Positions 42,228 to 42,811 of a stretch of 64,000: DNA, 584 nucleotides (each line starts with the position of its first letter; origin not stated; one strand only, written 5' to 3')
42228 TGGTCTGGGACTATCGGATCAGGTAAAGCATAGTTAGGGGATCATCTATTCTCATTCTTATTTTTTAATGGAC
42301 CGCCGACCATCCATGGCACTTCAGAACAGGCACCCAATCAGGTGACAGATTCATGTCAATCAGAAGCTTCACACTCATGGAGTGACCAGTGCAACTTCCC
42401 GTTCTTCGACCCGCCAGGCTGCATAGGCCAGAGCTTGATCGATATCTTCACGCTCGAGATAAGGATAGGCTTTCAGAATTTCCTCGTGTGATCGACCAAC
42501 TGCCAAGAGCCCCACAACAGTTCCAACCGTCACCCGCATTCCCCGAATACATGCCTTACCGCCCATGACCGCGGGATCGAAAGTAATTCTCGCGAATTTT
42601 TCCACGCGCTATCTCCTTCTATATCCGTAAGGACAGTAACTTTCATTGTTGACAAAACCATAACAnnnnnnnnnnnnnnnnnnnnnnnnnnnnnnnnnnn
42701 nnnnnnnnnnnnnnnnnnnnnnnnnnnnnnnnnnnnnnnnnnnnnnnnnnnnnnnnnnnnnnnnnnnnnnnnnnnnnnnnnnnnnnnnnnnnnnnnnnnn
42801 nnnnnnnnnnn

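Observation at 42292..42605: DUF433 antitoxin gene still coupled (ATGA) to a DUF5615 toxin gene that stops after 28 codons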

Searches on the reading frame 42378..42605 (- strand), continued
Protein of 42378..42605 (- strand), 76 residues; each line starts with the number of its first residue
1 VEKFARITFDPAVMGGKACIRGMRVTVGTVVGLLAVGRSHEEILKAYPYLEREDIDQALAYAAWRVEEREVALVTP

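Call 43: find_encoding_contigs(protein=P0042, flank=3000, max_places=3)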
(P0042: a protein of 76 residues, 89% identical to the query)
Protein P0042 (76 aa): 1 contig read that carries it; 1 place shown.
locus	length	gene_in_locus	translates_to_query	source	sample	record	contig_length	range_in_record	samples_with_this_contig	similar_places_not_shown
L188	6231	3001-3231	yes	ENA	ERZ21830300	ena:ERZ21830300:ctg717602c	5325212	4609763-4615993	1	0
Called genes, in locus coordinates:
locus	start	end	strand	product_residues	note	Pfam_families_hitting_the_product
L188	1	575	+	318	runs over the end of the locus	PF00135:COesterase, PF20434:BD-FAE, PF07859:Abhydrolase_3, PF00326:Peptidase_S9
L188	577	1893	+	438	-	PF14592:Chondroitinas_B, PF22842:Pel9A-like_beta_helix (faint), PF05048:NosD (weak), PF13229:Beta_helix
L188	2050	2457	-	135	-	-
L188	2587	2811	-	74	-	PF04255:DUF433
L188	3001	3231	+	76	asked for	PF04255:DUF433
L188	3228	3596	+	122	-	PF18480:DUF5615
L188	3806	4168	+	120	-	PF13560:HTH_31, PF12844:HTH_19 (weak), PF01381:HTH_3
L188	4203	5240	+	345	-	-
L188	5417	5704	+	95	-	-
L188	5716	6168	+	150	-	-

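Call 56: find_encoding_contigs(protein=P0003, flank=3000, max_places=5)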
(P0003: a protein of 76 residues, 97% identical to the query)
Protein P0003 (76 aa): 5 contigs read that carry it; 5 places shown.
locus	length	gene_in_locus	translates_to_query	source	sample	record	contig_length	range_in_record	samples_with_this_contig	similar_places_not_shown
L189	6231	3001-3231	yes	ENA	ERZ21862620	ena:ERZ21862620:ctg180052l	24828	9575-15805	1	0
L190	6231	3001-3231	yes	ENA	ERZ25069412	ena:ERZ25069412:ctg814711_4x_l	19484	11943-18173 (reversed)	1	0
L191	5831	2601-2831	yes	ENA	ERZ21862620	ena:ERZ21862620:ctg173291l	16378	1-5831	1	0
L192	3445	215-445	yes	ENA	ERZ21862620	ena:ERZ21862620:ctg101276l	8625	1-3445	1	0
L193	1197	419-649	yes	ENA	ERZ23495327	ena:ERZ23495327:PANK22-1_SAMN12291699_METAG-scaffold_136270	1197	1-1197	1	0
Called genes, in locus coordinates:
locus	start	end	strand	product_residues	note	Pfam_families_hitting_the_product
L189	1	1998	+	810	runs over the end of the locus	PF01751:Toprim, PF01131:Topoisom_bac, PF13368:Toprim_C_rpt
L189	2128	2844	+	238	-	PF13749:HATPase_c_4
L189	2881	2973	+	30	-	-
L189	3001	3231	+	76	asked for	PF04255:DUF433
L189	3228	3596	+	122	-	PF18480:DUF5615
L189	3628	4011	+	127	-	-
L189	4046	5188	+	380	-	PF00595:PDZ (weak), PF13180:PDZ_2 (weak), PF17820:PDZ_6, PF01435:Peptidase_M48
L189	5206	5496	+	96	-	-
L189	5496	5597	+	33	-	-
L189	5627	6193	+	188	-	-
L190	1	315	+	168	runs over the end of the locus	PF01131:Topoisom_bac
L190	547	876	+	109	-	PF01131:Topoisom_bac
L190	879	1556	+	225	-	PF13368:Toprim_C_rpt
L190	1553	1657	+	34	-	-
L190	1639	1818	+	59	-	PF04326:SLFN_AlbA_2 (weak)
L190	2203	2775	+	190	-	PF13749:HATPase_c_4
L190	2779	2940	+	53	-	-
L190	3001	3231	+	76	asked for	PF04255:DUF433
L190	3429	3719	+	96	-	-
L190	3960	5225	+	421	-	-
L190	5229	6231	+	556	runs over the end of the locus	-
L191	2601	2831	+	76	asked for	PF04255:DUF433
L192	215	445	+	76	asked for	PF04255:DUF433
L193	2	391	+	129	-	?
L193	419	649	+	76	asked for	PF04255:DUF433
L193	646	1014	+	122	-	PF18480:DUF5615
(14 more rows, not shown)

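Call 57: find_encoding_contigs(protein=P0005, flank=3000, max_places=3)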
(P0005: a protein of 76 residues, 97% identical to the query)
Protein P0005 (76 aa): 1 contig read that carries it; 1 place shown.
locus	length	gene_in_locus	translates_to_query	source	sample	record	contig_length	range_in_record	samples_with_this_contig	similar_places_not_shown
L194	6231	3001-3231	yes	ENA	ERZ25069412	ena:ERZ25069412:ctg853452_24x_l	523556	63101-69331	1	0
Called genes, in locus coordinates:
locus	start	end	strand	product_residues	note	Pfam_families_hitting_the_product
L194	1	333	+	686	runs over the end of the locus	PF07584:BatA, PF13519:VWA_2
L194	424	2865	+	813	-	PF01751:Toprim, PF01131:Topoisom_bac, PF13368:Toprim_C_rpt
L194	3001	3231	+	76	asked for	PF04255:DUF433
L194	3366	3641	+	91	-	-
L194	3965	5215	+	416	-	-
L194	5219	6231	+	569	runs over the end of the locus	-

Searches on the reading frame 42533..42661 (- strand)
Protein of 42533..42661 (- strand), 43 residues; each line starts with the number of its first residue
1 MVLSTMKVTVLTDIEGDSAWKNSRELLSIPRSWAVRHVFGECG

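Call 8: search_protein_families(library=ncbifam, proteins=[window:42533-42661:-], max_evalue=10)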
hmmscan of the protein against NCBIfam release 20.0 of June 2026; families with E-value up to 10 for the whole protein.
seq(43 aa): 0 families

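Call 9: search_protein_families(library=pfam, proteins=[window:42533-42661:-], max_evalue=10)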
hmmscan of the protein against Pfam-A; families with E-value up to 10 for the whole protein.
seq(43 aa): 0 families
